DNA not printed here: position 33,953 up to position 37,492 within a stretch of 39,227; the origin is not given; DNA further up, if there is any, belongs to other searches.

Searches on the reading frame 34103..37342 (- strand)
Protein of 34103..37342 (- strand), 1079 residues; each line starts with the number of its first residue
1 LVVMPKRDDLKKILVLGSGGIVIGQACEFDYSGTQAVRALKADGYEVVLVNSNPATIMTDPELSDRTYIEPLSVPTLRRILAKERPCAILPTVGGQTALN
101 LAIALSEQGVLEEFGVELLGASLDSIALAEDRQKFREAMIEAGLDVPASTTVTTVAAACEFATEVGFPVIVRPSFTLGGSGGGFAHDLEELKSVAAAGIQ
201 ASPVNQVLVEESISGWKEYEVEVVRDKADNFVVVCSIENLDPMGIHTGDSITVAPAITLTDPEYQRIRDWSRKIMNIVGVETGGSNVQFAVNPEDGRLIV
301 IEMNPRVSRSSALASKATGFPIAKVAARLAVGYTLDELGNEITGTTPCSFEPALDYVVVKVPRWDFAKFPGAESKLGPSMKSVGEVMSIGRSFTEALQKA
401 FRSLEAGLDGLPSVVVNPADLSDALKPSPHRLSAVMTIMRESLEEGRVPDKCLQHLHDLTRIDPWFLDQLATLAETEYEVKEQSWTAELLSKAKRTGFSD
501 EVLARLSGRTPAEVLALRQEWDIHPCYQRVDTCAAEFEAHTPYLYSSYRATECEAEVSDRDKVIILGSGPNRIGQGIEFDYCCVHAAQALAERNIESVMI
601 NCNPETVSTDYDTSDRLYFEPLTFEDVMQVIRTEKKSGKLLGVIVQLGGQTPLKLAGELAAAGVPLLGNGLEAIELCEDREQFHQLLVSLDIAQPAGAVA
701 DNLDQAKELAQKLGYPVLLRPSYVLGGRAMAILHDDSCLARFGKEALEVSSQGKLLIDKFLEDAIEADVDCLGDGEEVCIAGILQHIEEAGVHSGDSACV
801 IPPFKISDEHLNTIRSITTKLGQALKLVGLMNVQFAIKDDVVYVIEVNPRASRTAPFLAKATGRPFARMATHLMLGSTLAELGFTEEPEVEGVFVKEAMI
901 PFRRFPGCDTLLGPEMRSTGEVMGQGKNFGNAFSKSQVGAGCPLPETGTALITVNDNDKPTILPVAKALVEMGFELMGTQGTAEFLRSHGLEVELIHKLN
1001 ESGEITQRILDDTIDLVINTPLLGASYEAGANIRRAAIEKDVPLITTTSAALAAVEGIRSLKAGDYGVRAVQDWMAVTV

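Call 16: search_protein_families(library=pfam, proteins=[window:34103-37342:-], max_evalue=0.001)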
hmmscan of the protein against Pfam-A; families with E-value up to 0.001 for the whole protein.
window:34103-37342:- (1079 aa): 13 families
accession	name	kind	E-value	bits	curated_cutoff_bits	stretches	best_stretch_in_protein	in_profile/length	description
PF02786.22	CPSase_L_D2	-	5.8e-103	343.3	19.8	2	131-337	1-210/211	Carbamoyl-phosphate synthase L chain, ATP binding domain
PF25596.1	CPSase_L_D1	-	1e-93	309.6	27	2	10-127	2-117/118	Carbamoyl phosphate synthase preATP-grasp domain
PF02142.27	MGS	-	5.1e-19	68.6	24.1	1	962-1046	2-94/94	MGS-like domain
PF02787.25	CPSase_L_D3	-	4.2e-17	62.3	26.6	1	426-506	5-79/80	Carbamoyl-phosphate synthetase large chain, oligomerisation domain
PF02222.28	ATP-grasp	-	7.1e-16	58.8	27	2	687-851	3-163/179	ATP-grasp domain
PF07478.18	Dala_Dala_lig_C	-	3.7e-14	53.1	24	2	159-305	29-174/204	D-ala D-ala ligase C-terminus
PF02655.19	ATP-grasp_3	-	2.8e-10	40.9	23.2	1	712-851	29-157/160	ATP-grasp domain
PF13535.11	ATP-grasp_4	-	3.5e-10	40.2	27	1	186-306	22-151/160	ATP-grasp domain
PF15632.11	ATPgrasp_Ter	-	3.8e-07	30.4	29.1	1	755-876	5-110/131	ATP-grasp in the biosynthetic pathway with Ter operon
PF08443.16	RimK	-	8e-07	29.3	21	0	679-849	3-165/188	RimK-like ATP-grasp domain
PF08442.15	ATP-grasp_2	-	4.2e-05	23.7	29.5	0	139-236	11-125/202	ATP-grasp domain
PF01071.24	GARS_A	-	9.3e-05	22.8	27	0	685-850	8-188/194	Phosphoribosylglycinamide synthetase, ATP-grasp (A) domain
PF13549.11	ATP-grasp_5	-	0.00037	20.4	27.6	0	682-720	14-52/221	ATP-grasp domain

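Call 73: find_homologous_proteins(query=window:34103-37342:-, max_evalue=1e-100)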
Query window:34103-37342:- (1079 aa): 8000 proteins with E <= 1e-100 among 8000 candidates; the best 120 are listed.
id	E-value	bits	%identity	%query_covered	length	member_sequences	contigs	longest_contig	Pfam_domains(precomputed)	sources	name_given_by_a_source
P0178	0.0e+0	2339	96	100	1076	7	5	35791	PF25596.2,PF02142.28,PF13535.12,PF08442.16,PF15632.12,PF02786.23,PF02787.26,PF02222.28,PF08443.17,PF02655.20,PF07478.19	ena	-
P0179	0.0e+0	2028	83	99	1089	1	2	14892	PF25596.2,PF02142.28,PF13535.12,PF15632.12,PF02786.23,PF02787.26,PF02222.28,PF08443.17,PF02655.20,PF07478.19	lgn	-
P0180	0.0e+0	1952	81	100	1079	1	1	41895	PF25596.2,PF02142.28,PF13535.12,PF15632.12,PF13549.12,PF02786.23,PF02787.26,PF02222.28,PF02655.20,PF01071.25,PF07478.19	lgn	-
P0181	0.0e+0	1950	81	99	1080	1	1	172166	PF25596.2,PF02142.28,PF13535.12,PF15632.12,PF02786.23,PF02787.26,PF02222.28,PF08443.17,PF02655.20,PF07478.19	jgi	jgi:carbamoyl-phosphate synthase large subunit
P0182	0.0e+0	1884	78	99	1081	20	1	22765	PF25596.2,PF02142.28,PF13535.12,PF15632.12,PF02786.23,PF02787.26,PF02222.28,PF02655.20,PF07478.19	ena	-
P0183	0.0e+0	1876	78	100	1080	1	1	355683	PF25596.2,PF02142.28,PF13535.12,PF15632.12,PF02786.23,PF02787.26,PF02222.28,PF08443.17,PF02655.20,PF07478.19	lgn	-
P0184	0.0e+0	1869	78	99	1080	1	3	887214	PF25596.2,PF02142.28,PF13535.12,PF15632.12,PF02786.23,PF02787.26,PF02222.28,PF02655.20,PF07478.19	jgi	jgi:carbamoyl-phosphate synthase large subunit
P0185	0.0e+0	1868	77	99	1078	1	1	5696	PF25596.2,PF02142.28,PF13535.12,PF15632.12,PF02786.23,PF02787.26,PF02222.28,PF02655.20,PF07478.19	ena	-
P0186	0.0e+0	1863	78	99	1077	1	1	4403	PF25596.2,PF02142.28,PF13535.12,PF15632.12,PF02786.23,PF02787.26,PF02222.28,PF02655.20,PF01071.25,PF07478.19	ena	-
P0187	0.0e+0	1859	77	99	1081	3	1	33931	PF25596.2,PF02142.28,PF13535.12,PF15632.12,PF13549.12,PF02786.23,PF02787.26,PF02222.28,PF08443.17,PF02655.20,PF07478.19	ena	-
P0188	0.0e+0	1853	77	99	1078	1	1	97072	PF25596.2,PF02142.28,PF13535.12,PF15632.12,PF02786.23,PF02787.26,PF02222.28,PF02655.20,PF07478.19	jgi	jgi:carbamoyl-phosphate synthase large subunit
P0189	0.0e+0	1813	96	77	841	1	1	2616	PF25596.2,PF13535.12,PF08442.16,PF02786.23,PF02787.26,PF02222.28,PF08443.17,PF07478.19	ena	-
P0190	0.0e+0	1805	76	99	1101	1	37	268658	PF25596.2,PF02142.28,PF13535.12,PF15632.12,PF02786.23,PF02787.26,PF02222.28,PF08443.17,PF02655.20,PF07478.19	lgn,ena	-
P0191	0.0e+0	1799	75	99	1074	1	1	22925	PF25596.2,PF02142.28,PF13535.12,PF15632.12,PF02786.23,PF02787.26,PF02222.28,PF08443.17,PF02655.20,PF01071.25,PF07478.19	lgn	-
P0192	0.0e+0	1779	75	99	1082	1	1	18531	PF25596.2,PF02142.28,PF13535.12,PF15632.12,PF02786.23,PF02787.26,PF02222.28,PF08443.17,PF02655.20,PF07478.19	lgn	-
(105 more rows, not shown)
